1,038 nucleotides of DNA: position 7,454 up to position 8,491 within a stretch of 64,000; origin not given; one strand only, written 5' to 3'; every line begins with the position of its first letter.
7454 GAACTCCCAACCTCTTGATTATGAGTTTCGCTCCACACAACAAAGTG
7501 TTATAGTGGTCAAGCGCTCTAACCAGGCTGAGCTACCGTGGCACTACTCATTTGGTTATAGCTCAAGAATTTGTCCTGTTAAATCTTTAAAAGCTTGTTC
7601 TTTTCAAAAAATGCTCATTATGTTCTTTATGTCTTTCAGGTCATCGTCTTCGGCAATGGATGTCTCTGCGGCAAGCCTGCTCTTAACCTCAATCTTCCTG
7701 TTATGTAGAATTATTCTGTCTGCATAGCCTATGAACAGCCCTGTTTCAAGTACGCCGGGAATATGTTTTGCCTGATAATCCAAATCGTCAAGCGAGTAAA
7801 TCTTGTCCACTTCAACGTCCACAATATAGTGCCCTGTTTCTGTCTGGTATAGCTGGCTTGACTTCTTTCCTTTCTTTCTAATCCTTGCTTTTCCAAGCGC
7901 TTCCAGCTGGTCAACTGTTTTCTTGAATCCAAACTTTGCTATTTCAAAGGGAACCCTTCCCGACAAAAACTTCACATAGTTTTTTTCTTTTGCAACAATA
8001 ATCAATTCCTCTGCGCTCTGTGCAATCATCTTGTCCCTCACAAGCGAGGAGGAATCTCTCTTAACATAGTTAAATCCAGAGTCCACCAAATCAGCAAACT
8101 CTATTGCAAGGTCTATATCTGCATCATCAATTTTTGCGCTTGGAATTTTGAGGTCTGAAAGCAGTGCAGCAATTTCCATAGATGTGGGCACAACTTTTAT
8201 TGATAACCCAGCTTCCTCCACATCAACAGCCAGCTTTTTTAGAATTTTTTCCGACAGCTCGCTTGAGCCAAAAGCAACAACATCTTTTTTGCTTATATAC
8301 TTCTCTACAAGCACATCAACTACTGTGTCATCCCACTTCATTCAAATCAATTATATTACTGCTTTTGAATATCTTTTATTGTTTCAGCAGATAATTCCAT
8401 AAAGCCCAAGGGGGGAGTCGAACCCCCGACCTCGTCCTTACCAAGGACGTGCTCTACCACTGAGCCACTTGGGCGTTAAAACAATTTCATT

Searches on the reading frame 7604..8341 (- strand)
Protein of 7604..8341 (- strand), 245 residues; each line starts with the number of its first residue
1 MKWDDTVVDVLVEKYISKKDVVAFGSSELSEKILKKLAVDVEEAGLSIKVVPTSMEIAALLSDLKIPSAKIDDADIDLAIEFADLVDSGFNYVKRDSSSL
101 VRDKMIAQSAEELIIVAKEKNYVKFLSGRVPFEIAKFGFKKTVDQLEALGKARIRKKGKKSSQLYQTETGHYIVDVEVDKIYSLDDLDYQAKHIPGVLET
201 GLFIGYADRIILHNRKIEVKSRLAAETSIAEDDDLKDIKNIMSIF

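Call 85: find_encoding_contigs(protein=window:7604-8341:-, flank=3000, max_places=8)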
Protein window:7604-8341:- (245 aa): 1 contig read that carries it; 1 place shown.
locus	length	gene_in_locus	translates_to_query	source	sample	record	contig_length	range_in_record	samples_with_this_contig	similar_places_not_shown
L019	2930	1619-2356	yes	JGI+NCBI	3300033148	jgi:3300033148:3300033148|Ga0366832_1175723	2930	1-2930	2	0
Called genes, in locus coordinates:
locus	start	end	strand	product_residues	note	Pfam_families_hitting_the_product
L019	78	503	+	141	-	-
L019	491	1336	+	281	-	PF13393:tRNA-synt_His, PF03129:HGTP_anticodon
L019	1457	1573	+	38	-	-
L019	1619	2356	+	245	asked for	PF06026:Rib_5-P_isom_A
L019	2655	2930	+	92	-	?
